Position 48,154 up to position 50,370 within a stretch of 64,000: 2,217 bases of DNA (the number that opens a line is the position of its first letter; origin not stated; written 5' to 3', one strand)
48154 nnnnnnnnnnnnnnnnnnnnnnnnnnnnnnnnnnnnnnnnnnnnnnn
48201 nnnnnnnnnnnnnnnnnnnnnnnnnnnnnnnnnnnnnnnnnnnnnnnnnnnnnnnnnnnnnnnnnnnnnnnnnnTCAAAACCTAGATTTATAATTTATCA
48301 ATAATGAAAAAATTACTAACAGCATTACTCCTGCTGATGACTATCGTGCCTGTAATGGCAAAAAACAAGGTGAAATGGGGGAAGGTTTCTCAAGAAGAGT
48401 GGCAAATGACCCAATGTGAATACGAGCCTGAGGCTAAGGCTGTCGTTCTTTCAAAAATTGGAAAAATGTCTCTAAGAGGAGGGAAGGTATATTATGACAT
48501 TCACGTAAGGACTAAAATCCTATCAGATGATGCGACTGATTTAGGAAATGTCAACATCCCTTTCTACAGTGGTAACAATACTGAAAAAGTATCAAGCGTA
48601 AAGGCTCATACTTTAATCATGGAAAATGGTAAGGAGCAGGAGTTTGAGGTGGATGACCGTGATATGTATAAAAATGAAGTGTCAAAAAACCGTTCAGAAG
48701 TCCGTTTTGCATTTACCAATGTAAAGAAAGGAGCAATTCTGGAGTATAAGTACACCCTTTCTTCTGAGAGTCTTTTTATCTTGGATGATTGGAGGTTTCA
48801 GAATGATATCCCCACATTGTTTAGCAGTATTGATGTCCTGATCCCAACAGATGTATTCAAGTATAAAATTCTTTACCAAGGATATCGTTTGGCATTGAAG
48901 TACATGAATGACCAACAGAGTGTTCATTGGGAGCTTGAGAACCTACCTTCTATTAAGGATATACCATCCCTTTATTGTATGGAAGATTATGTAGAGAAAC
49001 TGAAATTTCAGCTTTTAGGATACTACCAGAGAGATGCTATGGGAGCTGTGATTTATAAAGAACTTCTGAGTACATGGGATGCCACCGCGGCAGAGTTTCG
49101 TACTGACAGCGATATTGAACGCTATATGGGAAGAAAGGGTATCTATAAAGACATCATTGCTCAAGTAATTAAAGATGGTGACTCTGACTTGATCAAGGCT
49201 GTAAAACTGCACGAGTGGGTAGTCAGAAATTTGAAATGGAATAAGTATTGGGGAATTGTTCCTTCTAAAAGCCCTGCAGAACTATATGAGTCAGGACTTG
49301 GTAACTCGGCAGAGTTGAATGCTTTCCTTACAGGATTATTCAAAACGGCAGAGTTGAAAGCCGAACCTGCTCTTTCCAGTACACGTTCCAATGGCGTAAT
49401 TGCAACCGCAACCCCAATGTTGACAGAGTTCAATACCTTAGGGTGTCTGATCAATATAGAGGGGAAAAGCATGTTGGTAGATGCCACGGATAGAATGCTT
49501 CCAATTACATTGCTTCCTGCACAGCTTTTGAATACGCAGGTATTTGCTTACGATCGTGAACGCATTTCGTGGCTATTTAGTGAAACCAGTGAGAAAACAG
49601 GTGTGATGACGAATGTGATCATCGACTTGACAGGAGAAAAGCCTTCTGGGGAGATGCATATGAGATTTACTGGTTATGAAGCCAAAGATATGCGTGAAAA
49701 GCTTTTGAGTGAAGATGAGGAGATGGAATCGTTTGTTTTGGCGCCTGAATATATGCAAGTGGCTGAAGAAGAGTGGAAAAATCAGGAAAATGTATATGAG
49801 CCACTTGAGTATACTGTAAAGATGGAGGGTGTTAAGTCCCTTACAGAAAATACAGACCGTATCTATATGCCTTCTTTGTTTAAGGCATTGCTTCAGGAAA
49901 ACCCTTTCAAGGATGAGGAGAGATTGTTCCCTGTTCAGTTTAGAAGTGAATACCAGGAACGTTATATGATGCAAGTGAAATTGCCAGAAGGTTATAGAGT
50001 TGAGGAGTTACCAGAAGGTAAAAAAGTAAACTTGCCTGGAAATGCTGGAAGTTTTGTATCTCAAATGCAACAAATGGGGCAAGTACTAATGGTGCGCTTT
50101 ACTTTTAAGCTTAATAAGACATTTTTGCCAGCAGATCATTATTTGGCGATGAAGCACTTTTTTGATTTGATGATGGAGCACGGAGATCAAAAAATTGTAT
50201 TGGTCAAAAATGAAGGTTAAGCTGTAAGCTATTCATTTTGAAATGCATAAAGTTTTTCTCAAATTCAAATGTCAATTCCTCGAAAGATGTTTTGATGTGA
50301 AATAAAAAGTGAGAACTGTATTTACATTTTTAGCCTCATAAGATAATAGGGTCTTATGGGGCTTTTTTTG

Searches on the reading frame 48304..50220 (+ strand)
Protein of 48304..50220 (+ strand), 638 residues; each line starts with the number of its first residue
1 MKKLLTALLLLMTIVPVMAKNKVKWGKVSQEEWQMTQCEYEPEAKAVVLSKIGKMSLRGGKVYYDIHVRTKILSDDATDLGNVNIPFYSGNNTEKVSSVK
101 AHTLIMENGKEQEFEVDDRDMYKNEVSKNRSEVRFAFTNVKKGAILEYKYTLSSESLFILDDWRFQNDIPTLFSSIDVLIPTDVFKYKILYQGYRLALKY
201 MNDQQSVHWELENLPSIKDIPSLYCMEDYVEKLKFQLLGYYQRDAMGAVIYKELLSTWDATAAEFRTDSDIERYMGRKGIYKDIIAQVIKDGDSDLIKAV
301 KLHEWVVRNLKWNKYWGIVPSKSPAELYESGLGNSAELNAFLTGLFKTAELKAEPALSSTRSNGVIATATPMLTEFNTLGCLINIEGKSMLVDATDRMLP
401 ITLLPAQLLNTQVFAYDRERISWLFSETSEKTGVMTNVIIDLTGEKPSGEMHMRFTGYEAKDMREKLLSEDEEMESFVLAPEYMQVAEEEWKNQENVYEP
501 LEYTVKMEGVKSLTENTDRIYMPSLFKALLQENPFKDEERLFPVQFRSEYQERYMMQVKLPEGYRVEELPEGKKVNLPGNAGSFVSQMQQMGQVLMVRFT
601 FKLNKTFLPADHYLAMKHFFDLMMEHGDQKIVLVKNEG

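Call 7: search_protein_families(library=pfam, proteins=[window:48304-50220:+], max_evalue=0.001)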
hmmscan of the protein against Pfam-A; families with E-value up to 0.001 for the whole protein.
window:48304-50220:+ (638 aa): 2 families
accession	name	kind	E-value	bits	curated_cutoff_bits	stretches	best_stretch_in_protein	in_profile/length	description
PF12969.12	DUF3857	-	1.5e-12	48.3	24.6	1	60-217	3-169/170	Domain of Unknown Function with PDB structure (DUF3857)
PF12970.12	DUF3858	-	0.00042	20.9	27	0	545-631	30-114/116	Domain of Unknown Function with PDB structure (DUF3858)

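Call 69: search_protein_families(library=padloc, proteins=[window:48304-50220:+], max_evalue=0.001)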
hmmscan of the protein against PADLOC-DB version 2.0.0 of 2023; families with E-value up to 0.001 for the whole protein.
window:48304-50220:+ (638 aa): 0 families
